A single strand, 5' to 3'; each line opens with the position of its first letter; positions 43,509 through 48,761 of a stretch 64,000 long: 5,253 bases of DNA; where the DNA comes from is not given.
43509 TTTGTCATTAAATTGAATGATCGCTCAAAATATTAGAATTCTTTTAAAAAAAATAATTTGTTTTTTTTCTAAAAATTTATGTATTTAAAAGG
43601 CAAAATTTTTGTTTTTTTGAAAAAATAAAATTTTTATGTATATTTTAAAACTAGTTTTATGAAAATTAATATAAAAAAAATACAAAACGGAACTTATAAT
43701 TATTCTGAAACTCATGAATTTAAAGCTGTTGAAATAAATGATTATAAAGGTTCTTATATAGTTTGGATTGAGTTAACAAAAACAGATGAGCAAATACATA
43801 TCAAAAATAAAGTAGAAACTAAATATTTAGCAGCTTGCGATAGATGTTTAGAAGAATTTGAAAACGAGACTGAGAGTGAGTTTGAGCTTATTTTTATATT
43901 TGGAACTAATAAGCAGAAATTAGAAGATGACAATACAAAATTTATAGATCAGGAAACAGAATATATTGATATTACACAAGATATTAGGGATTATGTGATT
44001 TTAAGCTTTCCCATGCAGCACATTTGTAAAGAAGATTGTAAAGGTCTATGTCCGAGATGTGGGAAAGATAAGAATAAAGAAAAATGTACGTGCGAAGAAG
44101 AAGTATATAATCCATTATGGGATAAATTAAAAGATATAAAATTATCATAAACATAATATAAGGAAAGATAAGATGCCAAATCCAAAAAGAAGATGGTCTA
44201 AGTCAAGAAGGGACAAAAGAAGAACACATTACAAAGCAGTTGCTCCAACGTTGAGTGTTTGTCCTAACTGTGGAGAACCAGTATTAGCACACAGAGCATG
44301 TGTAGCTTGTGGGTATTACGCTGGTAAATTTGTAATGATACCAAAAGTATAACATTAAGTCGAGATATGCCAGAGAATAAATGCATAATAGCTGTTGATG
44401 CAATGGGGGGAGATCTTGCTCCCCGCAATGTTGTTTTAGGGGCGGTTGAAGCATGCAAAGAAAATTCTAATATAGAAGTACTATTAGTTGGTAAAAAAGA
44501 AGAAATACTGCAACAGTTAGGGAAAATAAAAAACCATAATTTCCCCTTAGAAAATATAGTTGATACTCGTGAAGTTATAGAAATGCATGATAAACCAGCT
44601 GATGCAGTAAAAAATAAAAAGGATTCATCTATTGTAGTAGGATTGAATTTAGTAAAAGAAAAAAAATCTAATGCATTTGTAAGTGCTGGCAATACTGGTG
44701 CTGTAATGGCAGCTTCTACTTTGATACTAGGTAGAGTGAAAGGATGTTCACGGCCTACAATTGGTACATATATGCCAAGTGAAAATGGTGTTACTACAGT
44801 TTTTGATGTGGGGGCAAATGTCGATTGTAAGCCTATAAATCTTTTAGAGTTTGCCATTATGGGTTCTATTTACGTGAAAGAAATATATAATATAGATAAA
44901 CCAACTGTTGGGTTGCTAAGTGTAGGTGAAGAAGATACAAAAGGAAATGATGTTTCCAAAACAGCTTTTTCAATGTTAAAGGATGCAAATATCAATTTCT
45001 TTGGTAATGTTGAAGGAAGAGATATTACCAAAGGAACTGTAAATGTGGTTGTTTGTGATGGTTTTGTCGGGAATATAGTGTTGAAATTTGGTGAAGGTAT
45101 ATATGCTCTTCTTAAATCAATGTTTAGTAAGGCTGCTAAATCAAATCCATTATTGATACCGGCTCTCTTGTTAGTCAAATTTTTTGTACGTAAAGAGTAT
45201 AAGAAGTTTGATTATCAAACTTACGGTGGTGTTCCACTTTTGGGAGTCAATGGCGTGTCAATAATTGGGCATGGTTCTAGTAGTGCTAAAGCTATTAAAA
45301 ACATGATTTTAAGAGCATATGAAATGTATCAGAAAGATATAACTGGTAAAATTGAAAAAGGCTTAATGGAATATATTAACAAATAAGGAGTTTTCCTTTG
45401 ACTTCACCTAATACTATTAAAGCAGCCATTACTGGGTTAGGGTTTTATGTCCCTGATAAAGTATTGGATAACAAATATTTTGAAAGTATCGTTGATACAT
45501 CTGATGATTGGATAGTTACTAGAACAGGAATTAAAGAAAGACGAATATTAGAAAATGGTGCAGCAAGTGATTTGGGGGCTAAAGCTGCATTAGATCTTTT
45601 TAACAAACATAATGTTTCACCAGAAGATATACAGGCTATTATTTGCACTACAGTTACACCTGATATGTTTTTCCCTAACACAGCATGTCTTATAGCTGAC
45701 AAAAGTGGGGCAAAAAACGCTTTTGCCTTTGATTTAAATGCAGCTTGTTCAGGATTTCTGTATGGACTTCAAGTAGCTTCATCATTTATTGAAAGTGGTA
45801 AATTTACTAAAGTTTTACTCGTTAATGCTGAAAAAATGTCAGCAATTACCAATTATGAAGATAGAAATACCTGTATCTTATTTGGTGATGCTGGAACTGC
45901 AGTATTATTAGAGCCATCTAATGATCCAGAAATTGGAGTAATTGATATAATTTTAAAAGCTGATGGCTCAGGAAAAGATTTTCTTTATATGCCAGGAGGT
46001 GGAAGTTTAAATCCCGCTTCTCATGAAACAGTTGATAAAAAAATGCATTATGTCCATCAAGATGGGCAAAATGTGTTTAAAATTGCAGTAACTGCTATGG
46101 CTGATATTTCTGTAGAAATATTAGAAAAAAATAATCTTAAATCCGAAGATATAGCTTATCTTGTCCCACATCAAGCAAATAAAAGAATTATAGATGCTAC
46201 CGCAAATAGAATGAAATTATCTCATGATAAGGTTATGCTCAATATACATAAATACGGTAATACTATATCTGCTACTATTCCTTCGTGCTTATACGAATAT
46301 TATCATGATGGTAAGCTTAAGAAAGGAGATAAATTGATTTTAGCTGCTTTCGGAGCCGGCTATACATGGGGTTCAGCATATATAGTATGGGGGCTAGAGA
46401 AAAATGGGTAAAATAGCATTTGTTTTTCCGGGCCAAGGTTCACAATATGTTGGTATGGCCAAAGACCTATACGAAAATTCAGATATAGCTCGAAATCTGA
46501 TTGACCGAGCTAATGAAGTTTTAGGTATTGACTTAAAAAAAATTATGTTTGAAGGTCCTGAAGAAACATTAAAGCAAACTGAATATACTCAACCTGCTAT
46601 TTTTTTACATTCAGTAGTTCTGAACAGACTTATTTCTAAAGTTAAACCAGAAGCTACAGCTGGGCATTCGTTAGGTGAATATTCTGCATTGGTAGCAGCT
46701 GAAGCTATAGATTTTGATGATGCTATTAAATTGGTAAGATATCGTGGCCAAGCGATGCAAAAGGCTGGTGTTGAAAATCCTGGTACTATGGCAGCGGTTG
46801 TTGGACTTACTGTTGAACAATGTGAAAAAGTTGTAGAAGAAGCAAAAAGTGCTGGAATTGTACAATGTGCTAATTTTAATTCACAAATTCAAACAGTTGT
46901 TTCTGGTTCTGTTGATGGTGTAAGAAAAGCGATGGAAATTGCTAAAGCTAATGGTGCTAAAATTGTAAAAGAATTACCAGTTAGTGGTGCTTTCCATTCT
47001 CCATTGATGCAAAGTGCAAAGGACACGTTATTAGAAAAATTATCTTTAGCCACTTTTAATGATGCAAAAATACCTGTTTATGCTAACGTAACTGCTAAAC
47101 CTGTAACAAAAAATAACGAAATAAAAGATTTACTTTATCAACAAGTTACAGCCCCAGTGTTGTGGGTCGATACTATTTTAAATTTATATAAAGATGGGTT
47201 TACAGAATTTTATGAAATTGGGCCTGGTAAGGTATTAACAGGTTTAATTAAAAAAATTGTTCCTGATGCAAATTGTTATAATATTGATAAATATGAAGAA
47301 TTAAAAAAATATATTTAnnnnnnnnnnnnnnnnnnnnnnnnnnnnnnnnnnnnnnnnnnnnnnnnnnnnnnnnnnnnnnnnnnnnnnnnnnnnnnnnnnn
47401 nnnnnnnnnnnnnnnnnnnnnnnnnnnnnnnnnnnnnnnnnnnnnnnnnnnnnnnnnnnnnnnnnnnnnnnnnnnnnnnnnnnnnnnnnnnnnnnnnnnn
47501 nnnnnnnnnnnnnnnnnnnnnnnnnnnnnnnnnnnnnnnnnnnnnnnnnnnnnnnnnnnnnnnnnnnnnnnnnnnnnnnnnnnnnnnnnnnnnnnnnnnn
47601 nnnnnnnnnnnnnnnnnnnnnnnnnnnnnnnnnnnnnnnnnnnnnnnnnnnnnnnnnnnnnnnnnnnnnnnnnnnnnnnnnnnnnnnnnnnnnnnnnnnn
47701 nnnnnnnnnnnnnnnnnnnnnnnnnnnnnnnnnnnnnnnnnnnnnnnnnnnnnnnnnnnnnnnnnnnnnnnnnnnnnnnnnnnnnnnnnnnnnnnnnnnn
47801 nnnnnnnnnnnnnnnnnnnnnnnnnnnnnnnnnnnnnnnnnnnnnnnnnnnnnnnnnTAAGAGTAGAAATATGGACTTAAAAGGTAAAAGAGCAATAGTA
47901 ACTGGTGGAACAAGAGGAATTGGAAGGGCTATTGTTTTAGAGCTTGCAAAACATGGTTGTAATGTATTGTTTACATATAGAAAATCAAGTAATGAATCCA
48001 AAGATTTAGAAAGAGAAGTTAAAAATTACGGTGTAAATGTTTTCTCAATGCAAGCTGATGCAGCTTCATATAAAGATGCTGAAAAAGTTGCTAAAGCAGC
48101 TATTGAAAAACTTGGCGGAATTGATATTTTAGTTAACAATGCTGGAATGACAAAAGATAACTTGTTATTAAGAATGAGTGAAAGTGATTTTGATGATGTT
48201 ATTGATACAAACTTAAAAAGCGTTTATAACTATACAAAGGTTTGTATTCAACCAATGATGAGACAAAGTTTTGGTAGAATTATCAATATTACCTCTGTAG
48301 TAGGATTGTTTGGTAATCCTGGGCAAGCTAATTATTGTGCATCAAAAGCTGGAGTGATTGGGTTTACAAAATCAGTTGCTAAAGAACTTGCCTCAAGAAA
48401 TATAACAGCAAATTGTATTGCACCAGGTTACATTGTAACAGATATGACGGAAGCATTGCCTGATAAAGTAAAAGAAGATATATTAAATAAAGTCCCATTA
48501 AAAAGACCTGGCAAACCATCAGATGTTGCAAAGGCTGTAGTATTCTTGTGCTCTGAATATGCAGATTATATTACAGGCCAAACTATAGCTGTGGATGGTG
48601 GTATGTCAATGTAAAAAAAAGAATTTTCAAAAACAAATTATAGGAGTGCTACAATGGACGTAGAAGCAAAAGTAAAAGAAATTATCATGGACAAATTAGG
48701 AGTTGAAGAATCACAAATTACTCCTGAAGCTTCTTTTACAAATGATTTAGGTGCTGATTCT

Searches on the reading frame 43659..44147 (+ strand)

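Call 101: search_protein_families(library=pfam, proteins=[window:43659-44147:+], max_evalue=0.0001)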
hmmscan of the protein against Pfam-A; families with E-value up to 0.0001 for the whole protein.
window:43659-44147:+ (163 aa): 1 family
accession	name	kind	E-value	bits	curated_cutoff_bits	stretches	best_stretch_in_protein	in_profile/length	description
PF02620.22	YceD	-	5.4e-28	97.9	33.2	1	51-161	4-119/119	Large ribosomal RNA subunit accumulation protein YceD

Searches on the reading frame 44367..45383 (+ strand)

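Call 101: search_protein_families(library=pfam, proteins=[window:44367-45383:+], max_evalue=0.0001)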
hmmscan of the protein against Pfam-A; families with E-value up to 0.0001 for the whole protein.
window:44367-45383:+ (339 aa): 1 family
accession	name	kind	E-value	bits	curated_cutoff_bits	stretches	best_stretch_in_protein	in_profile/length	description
PF02504.20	FA_synthesis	-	7e-103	344.5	29.1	1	8-325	3-321/324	Fatty acid synthesis protein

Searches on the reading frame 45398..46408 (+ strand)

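Call 101: search_protein_families(library=pfam, proteins=[window:45398-46408:+], max_evalue=0.0001)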
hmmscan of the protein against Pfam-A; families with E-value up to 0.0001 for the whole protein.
window:45398-46408:+ (337 aa): 3 families
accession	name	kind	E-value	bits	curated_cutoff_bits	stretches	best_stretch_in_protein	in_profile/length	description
PF08541.16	ACP_syn_III_C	-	2.4e-35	121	26.6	1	242-331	1-90/90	3-Oxoacyl-[acyl-carrier-protein (ACP)] synthase III C terminal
PF08545.16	ACP_syn_III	-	3.3e-30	104.2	24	1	111-190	1-80/80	3-Oxoacyl-[acyl-carrier-protein (ACP)] synthase III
PF00108.29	Thiolase_N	-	7.9e-09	35.7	26.4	1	42-157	8-125/260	Thiolase, N-terminal domain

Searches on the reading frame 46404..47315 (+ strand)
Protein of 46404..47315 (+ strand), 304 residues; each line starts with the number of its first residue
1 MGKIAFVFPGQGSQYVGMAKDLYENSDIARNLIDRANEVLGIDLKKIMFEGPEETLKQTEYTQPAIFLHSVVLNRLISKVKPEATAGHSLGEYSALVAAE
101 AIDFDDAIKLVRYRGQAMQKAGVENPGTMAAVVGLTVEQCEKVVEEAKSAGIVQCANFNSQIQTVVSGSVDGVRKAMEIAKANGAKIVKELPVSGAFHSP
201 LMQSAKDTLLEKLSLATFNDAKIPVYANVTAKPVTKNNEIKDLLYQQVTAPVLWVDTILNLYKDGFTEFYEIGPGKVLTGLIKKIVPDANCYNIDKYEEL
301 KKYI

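Call 101: search_protein_families(library=pfam, proteins=[window:46404-47315:+], max_evalue=0.0001)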
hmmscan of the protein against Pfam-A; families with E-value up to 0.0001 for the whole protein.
window:46404-47315:+ (304 aa): 1 family
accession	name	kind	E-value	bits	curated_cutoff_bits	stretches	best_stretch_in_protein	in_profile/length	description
PF00698.26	Acyl_transf_1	-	1.3e-41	143.6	32.7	1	6-284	2-277/319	Acyl transferase domain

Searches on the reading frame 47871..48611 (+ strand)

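Call 101: search_protein_families(library=pfam, proteins=[window:47871-48611:+], max_evalue=0.0001)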
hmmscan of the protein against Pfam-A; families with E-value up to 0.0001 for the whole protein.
window:47871-48611:+ (247 aa): 4 families
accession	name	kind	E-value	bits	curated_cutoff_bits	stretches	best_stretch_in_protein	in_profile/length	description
PF13561.12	adh_short_C2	-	2.6e-68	230.5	27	1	15-246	6-236/236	Enoyl-(Acyl carrier protein) reductase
PF00106.31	adh_short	-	2.1e-61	207.3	26.6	1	6-198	1-192/195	short chain dehydrogenase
PF08659.16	KR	-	1.8e-21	77.3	22.6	1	9-183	4-173/180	KR domain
PF01370.27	Epimerase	-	7.7e-05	22.7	20.9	0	9-126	2-103/240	NAD dependent epimerase/dehydratase family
